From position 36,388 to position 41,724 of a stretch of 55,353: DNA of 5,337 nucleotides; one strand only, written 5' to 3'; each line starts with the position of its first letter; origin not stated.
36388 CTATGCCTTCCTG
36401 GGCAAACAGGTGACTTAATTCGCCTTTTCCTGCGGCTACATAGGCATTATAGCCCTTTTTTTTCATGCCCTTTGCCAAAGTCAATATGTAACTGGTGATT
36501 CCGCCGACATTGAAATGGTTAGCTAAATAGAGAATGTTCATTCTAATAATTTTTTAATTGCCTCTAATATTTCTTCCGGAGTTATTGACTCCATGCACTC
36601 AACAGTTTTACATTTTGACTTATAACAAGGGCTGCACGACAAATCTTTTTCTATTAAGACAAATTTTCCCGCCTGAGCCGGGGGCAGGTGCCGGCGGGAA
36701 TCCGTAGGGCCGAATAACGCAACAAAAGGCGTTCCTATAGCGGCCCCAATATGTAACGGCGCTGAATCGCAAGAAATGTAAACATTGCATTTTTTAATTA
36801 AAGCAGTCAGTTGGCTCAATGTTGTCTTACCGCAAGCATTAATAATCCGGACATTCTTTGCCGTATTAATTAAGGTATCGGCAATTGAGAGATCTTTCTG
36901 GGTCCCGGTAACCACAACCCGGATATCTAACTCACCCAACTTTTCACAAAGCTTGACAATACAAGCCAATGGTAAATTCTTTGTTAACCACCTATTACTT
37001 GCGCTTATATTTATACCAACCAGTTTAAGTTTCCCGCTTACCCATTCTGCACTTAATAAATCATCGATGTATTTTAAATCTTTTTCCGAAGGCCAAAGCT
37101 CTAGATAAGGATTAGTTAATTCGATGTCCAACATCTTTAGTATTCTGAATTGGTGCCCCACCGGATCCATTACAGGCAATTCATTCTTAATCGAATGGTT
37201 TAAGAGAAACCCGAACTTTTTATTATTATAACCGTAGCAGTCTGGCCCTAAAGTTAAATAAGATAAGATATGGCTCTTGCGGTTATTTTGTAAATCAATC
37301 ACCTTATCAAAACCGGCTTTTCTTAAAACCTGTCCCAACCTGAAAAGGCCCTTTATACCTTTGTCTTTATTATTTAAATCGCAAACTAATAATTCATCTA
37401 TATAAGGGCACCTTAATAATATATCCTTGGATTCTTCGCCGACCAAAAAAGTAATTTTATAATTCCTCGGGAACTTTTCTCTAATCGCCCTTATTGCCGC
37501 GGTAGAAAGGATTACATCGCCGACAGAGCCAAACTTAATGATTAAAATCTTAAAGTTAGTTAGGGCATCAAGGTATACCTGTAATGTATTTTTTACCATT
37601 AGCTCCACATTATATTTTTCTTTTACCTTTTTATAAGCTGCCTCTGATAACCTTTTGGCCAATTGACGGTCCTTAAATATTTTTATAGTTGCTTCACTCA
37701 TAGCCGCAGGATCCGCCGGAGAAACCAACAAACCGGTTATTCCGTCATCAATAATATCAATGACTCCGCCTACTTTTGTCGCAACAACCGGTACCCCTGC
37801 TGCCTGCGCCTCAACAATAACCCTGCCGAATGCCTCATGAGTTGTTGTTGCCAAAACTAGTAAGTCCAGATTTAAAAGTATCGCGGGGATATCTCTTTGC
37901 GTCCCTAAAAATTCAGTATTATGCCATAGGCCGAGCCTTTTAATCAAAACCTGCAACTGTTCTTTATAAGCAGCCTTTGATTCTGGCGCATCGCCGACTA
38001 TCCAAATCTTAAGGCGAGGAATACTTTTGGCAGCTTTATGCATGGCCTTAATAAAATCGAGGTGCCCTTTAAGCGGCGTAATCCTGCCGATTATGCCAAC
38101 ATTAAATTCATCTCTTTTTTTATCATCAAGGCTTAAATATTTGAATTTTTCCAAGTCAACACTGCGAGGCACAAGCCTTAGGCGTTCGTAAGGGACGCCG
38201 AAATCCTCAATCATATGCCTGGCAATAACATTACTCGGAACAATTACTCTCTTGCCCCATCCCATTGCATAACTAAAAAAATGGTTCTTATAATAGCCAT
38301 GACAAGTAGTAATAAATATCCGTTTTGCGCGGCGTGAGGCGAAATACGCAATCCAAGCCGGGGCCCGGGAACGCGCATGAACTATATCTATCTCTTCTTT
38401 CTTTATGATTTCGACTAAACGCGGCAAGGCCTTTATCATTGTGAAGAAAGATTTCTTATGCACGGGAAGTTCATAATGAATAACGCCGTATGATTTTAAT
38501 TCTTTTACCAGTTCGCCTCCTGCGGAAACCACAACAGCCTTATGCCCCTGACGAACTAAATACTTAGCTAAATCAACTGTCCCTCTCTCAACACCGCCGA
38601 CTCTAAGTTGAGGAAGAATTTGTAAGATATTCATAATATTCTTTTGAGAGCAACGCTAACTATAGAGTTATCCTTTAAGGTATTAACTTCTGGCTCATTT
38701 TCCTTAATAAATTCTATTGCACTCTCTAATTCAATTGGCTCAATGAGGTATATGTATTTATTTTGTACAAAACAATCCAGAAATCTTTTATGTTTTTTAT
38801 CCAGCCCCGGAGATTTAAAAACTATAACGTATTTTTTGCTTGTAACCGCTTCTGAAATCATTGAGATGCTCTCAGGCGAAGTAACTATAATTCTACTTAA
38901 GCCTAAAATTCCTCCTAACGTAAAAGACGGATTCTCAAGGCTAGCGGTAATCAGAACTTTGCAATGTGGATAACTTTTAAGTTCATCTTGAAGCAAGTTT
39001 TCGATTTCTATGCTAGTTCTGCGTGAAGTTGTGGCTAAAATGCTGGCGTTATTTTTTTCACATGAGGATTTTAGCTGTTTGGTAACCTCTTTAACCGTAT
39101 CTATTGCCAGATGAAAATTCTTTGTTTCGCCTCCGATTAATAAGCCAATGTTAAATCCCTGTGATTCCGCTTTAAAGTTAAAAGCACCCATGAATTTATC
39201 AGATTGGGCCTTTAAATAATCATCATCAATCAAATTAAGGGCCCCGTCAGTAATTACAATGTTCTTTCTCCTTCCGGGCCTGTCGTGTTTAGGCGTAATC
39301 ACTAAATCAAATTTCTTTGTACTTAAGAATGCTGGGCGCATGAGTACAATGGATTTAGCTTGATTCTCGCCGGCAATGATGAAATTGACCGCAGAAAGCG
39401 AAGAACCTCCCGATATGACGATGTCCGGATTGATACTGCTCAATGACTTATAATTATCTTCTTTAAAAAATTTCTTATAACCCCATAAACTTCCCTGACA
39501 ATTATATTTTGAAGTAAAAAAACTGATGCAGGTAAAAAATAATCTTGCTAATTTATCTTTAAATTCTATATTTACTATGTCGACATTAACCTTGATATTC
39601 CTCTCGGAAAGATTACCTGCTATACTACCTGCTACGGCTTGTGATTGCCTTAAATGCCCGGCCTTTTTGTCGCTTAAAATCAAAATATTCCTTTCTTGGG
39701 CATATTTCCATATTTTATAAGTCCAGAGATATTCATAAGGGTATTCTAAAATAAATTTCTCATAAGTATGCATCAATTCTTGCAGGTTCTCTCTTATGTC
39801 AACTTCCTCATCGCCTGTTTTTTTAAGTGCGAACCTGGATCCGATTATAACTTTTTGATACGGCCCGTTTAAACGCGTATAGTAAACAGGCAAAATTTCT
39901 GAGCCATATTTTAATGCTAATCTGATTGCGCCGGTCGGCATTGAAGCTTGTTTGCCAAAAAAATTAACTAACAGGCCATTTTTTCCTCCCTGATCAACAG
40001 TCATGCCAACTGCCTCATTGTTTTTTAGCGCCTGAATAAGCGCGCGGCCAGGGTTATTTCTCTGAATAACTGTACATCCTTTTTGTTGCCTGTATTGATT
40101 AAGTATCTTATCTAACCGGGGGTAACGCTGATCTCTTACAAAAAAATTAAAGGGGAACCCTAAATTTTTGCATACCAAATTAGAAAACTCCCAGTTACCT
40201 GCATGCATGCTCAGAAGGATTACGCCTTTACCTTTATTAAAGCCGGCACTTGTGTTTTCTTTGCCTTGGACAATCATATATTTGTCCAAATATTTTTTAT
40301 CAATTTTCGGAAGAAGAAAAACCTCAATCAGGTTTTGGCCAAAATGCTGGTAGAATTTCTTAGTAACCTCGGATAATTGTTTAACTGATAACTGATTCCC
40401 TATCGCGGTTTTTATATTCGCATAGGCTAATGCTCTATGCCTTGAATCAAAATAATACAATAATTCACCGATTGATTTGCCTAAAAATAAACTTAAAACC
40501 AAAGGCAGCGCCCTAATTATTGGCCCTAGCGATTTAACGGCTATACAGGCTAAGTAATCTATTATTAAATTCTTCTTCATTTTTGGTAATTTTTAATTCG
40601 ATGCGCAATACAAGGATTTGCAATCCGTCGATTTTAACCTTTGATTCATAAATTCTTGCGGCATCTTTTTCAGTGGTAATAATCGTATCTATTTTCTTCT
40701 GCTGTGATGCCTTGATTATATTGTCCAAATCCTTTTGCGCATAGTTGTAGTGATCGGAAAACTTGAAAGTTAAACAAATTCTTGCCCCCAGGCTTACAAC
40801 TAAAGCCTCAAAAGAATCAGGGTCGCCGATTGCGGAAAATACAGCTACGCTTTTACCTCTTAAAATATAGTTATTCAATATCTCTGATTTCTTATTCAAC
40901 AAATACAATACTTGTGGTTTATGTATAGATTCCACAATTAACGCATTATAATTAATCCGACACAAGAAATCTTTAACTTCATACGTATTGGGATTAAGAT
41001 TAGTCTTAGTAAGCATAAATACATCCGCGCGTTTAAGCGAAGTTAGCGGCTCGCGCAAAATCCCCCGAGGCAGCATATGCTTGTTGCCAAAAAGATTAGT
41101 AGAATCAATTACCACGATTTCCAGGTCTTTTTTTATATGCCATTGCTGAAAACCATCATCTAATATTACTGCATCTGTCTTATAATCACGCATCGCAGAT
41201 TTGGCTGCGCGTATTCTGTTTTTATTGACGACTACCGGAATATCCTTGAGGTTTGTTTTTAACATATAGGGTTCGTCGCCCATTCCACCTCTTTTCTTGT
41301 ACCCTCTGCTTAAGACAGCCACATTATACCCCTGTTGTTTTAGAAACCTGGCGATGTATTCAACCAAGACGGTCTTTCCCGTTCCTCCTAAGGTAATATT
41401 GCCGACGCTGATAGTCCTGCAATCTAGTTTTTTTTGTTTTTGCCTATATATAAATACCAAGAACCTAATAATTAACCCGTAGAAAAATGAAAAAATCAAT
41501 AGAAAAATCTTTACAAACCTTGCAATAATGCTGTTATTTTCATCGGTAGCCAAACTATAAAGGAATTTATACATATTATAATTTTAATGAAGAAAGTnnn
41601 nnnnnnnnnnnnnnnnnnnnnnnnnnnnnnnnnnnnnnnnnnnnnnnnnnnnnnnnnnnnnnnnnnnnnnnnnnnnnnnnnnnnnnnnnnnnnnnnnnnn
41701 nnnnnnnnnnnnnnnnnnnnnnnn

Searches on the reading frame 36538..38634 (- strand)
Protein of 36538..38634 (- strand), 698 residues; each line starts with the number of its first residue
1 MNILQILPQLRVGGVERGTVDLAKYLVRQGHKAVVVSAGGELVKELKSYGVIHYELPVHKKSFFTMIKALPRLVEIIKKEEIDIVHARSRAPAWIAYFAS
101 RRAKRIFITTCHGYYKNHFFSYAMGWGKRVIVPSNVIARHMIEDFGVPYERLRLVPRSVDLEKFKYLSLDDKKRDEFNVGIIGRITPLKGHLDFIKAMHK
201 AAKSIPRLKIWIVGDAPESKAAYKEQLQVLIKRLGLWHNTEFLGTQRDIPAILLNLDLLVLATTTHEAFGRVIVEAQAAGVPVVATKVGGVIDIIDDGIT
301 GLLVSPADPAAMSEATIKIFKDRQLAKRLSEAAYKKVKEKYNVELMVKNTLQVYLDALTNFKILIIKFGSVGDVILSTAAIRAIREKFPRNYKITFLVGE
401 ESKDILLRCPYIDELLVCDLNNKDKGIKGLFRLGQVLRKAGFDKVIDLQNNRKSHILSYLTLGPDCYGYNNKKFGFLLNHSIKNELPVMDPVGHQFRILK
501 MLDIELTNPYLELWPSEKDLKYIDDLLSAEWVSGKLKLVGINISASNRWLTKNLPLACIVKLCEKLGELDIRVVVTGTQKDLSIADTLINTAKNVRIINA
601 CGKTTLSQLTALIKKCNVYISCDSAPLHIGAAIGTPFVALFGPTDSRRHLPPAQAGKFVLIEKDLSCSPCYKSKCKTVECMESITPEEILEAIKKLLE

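Call 77: search_protein_families(library=pfam, proteins=[window:36538-38634:-], max_evalue=0.001)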
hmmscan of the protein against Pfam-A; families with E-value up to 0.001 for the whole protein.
window:36538-38634:- (698 aa): 7 families
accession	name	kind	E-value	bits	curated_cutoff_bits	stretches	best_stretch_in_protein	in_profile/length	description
PF00534.26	Glycos_transf_1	-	4.1e-37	127.8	26.4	1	173-335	12-171/172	Glycosyl transferases group 1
PF13692.12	Glyco_trans_1_4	-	2.7e-31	109.2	27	1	178-322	3-142/142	Glycosyl transferases group 1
PF01075.23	Glyco_transf_9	-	5.7e-30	104.9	22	1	431-676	2-242/247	Glycosyltransferase family 9 (heptosyltransferase)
PF13439.12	Glyco_transf_4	-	4.2e-29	102.2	28.5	1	12-163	1-170/170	Glycosyltransferase Family 4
PF13579.12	Glyco_trans_4_4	-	3.5e-15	57.1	29.7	1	13-156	1-156/158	Glycosyl transferase 4-like domain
PF20706.3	GT4-conflict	-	1.6e-09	37.7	26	1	173-302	194-327/385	Family 4 Glycosyltransferase in conflict systems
PF13477.12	Glyco_trans_4_2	-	8.1e-07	29.7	23.4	1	20-113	14-108/139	Glycosyl transferase 4-like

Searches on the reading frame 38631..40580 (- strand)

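Call 77: search_protein_families(library=pfam, proteins=[window:38631-40580:-], max_evalue=0.001)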
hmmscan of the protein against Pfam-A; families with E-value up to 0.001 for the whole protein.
window:38631-40580:- (649 aa): 2 families
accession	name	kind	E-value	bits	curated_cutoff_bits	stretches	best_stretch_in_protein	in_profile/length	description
PF06258.17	Mito_fiss_Elm1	-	6.1e-45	154.1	27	1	307-612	1-277/304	Mitochondrial fission ELM1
PF03279.18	Lip_A_acyltrans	-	1.2e-44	153.1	22.3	1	13-292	17-294/295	Bacterial lipid A biosynthesis acyltransferase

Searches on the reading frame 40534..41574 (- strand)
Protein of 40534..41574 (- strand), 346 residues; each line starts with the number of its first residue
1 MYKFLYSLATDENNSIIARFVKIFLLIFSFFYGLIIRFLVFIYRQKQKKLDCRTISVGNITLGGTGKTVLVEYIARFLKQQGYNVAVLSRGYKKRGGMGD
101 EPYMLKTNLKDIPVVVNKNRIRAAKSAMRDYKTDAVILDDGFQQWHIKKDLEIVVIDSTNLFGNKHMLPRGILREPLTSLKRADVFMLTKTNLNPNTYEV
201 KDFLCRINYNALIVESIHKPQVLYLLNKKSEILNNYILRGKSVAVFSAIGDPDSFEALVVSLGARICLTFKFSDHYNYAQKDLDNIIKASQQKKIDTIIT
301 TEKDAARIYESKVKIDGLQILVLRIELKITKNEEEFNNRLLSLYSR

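Call 77: search_protein_families(library=pfam, proteins=[window:40534-41574:-], max_evalue=0.001)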
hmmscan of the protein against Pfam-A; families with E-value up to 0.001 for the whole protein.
window:40534-41574:- (346 aa): 2 families
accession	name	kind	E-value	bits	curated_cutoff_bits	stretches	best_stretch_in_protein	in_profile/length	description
PF02606.20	LpxK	-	4.4e-78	263.1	27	1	22-342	2-325/328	Tetraacyldisaccharide-1-P 4'-kinase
PF02492.25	cobW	-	0.00041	20.4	20.7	0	143-208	110-173/180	CobW/HypB/UreG, nucleotide-binding domain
